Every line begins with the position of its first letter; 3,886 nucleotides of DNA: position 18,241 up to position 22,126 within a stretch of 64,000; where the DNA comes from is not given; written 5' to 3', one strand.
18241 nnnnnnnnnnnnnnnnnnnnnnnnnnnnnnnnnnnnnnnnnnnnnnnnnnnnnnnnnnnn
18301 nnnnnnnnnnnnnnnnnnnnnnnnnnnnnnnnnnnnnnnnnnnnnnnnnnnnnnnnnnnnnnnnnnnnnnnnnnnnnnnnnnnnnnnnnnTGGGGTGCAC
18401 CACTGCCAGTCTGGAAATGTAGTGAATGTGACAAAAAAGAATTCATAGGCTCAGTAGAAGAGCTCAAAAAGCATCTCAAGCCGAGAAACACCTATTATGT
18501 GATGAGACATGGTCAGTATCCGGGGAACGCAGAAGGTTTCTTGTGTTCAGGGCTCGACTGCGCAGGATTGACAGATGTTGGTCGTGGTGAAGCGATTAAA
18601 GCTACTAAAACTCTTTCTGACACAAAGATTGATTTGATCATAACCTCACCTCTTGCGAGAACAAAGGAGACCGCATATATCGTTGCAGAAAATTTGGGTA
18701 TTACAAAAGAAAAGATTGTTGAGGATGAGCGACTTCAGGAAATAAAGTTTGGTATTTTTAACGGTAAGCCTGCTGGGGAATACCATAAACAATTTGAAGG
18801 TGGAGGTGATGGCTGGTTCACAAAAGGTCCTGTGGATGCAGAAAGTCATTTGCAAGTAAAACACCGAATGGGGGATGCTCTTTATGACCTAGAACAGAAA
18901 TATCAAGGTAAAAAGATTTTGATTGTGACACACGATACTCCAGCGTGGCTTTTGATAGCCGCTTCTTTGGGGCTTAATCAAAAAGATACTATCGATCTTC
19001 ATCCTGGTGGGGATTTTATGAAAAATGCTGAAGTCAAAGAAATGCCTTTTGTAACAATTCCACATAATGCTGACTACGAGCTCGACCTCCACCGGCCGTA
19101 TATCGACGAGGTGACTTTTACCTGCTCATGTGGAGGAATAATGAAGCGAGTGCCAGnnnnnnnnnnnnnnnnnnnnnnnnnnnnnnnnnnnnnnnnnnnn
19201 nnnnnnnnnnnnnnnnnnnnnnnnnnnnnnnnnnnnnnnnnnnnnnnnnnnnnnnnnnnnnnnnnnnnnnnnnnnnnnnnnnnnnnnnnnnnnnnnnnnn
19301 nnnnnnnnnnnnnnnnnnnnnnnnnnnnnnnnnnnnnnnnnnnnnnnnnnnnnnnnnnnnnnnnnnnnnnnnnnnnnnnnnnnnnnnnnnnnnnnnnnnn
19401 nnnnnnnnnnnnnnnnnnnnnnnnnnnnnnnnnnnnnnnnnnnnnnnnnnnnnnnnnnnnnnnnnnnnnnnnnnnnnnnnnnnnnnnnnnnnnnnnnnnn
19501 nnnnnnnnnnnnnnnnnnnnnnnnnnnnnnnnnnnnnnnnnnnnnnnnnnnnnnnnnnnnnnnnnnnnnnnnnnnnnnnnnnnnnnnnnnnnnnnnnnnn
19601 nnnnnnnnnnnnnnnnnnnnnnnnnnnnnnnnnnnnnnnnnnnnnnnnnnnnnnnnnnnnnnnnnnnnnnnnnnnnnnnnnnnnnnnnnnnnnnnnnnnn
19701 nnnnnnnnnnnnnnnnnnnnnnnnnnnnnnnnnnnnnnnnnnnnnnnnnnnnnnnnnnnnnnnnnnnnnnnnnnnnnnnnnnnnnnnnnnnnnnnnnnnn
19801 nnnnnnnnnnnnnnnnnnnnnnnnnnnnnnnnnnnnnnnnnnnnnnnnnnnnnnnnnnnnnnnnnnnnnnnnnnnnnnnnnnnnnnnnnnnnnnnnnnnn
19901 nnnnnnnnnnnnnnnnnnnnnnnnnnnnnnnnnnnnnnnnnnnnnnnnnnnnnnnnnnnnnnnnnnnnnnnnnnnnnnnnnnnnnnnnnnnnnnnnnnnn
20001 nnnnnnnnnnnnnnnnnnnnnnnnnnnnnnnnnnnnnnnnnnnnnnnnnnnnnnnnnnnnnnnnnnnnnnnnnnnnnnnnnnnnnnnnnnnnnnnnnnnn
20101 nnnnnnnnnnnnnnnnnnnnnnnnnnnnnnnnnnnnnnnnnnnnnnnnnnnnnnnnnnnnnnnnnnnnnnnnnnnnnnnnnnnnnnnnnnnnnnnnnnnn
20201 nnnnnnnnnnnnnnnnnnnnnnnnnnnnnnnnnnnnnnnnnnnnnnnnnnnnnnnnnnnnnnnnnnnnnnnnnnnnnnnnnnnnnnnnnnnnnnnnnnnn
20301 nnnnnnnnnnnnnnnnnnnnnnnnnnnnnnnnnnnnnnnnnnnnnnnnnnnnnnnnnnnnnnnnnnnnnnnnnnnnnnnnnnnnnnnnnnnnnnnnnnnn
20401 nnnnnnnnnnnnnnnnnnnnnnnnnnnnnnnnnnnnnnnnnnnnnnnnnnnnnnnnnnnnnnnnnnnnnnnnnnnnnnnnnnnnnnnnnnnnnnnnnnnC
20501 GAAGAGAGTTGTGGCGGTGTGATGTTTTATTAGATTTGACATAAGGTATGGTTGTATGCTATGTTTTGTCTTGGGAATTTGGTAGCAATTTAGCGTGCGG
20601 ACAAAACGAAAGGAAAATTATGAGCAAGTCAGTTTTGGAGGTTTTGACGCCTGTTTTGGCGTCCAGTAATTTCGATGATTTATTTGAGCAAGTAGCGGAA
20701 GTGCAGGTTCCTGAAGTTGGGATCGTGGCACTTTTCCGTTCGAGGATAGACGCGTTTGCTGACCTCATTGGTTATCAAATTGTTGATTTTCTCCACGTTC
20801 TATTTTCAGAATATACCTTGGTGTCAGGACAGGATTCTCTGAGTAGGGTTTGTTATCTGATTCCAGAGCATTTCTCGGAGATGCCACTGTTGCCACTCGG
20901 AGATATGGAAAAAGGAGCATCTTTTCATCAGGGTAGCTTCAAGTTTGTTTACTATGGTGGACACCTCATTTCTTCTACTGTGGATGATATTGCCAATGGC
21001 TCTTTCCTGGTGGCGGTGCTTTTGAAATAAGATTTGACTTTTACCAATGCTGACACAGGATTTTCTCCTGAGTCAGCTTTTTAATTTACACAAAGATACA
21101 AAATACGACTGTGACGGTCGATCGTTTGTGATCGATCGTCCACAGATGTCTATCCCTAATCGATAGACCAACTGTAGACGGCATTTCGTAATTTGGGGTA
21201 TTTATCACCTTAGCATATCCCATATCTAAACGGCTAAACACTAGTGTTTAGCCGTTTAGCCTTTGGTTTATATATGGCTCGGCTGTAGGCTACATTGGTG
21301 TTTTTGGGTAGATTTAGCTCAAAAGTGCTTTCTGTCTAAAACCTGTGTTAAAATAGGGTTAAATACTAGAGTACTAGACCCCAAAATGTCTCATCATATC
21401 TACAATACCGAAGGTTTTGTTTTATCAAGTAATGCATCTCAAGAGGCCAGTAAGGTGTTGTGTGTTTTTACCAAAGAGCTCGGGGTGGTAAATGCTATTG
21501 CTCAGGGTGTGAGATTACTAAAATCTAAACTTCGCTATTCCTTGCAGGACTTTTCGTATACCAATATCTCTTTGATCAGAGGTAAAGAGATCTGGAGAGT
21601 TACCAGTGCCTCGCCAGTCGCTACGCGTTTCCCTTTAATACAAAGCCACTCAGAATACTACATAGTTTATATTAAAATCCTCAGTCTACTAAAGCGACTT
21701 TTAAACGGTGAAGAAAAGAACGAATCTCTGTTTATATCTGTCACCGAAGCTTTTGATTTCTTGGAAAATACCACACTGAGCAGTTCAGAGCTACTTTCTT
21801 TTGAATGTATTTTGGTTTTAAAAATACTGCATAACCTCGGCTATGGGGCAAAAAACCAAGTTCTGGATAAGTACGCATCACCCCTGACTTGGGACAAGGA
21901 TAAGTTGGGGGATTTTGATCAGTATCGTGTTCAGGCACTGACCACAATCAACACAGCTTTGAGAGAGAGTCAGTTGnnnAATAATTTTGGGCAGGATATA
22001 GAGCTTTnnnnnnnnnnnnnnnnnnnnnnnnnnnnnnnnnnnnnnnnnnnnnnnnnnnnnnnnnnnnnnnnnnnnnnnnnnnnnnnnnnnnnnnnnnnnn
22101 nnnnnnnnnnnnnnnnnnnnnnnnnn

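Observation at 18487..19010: Histidine-phosphatase (PGAM-like) domain inserted into the catalytic core of IleRS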

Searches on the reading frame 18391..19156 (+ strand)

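Call 8: find_homologous_proteins(query=window:18391-19156:+, max_evalue=0.00001)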
Query window:18391-19156:+ (255 aa): 21 proteins with E <= 0.00001 among 279 candidates.
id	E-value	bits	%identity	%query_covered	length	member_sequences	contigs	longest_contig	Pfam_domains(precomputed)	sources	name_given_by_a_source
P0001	4.8e-66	241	47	98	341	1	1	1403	PF00133.29,PF00300.28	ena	-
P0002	1.0e-49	188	39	100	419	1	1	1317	PF00133.29,PF00300.28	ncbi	ncbi:MAG: class I tRNA ligase family protein, partial [Patescibacteria group bacterium]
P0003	6.0e-49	185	43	100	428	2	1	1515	PF00133.29,PF00300.28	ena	-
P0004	3.7e-42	163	44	85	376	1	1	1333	PF09334.18,PF00133.29,PF00300.28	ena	-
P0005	3.8e-38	150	45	66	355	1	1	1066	PF09334.18,PF01406.26,PF00133.29,PF00300.28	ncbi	ncbi:Isoleucyl-tRNA synthetase, partial [hydrothermal vent metagenome]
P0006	4.4e-35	140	42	76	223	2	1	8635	PF00133.29,PF00300.28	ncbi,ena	-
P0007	1.1e-19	89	52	37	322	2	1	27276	PF09334.18,PF08264.20,PF00133.29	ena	-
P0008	6.1e-18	83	34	85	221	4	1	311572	PF00300.28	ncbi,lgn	-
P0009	3.6e-11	61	35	57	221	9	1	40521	PF00300.28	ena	-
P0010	2.2e-10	59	38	57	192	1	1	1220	PF00300.28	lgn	-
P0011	3.3e-10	58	33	64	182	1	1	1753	PF00300.28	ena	-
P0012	4.2e-10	58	63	20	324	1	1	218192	PF09334.18,PF08264.20,PF00133.29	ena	-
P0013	9.6e-10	57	36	57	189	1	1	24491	PF00300.28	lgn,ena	-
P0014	1.4e-7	49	59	11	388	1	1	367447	PF00133.29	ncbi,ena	-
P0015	1.5e-7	49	43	20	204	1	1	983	PF00133.29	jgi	jgi:isoleucyl-tRNA synthetase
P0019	6.8e-6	44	32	64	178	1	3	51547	PF00300.28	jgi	jgi:broad specificity phosphatase PhoE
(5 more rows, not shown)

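Call 28: find_encoding_contigs(protein=P0008, flank=5000, max_places=3)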
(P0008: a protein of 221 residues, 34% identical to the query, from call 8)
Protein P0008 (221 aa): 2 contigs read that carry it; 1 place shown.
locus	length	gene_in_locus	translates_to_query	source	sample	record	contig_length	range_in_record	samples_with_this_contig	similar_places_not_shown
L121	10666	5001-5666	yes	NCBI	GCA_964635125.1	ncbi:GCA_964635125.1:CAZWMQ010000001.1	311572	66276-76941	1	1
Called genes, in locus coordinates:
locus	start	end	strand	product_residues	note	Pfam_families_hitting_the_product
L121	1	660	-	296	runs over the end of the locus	PF00303:Thymidylat_synt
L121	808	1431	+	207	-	PF02223:Thymidylate_kin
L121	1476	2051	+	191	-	PF03485:Arg_tRNA_synt_N, PF00750:tRNA-synt_1d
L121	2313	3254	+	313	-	PF00750:tRNA-synt_1d, PF05746:DALR_1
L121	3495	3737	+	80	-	PF00133:tRNA-synt_1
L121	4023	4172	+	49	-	-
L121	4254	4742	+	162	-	-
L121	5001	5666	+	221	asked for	PF00300:His_Phos_1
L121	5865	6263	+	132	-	PF00133:tRNA-synt_1, PF09334:tRNA-synt_1g (weak)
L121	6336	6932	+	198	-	PF08264:Anticodon_1, PF19302:DUF5915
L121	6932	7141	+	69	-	PF11967:RecO_N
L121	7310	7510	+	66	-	-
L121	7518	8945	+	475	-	-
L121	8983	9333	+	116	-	PF00133:tRNA-synt_1, PF01406:tRNA-synt_1e, PF09334:tRNA-synt_1g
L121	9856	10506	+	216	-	PF00133:tRNA-synt_1 (weak), PF09334:tRNA-synt_1g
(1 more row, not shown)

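Call 50: find_encoding_contigs(protein=P0019, flank=5000, max_places=2)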
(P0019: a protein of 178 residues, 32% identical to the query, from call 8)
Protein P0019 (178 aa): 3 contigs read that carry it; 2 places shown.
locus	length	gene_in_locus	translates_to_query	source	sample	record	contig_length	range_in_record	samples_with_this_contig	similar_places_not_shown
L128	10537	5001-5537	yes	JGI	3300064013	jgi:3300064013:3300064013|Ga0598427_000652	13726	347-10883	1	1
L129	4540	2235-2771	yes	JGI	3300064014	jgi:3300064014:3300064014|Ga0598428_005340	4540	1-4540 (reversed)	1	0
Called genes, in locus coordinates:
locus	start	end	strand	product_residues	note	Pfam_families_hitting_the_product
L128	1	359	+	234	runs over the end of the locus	?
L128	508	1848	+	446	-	PF02655:ATP-grasp_3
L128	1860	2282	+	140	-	PF05618:RimB-like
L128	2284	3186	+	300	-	PF18030:Rimk_N, PF14397:ATPgrasp_ST (faint), PF02655:ATP-grasp_3, PF02955:GSH-S_ATP, PF08443:RimK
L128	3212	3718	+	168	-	-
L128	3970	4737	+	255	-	PF01048:PNP_UDP_1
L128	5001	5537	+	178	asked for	PF00300:His_Phos_1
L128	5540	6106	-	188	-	PF02544:Steroid_dh (faint), PF04140:ICMT, PF04191:PEMT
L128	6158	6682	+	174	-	PF13479:AAA_24 (faint)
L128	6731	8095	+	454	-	PF08014:MATCAP (faint)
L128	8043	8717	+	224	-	PF07884:VKOR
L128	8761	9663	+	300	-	-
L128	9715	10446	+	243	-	PF20772:TACO1_YebC_N, PF01709:Transcrip_reg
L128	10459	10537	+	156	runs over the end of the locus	PF02075:RuvC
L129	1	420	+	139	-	?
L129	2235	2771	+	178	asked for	PF00300:His_Phos_1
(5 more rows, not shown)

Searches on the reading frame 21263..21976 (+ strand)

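Call 34: search_protein_families(library=pfam, proteins=[window:21263-21976:+], max_evalue=0.01)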
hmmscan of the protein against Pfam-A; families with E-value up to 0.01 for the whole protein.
window:21263-21976:+ (238 aa): 2 families
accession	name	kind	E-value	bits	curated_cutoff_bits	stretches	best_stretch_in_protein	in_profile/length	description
PF11967.14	RecO_N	-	2e-13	50.6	27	1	46-121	3-79/80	Recombination protein O N terminal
PF02565.21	RecO_C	-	0.00047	20.4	22.1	1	139-195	13-65/157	Recombination protein O C terminal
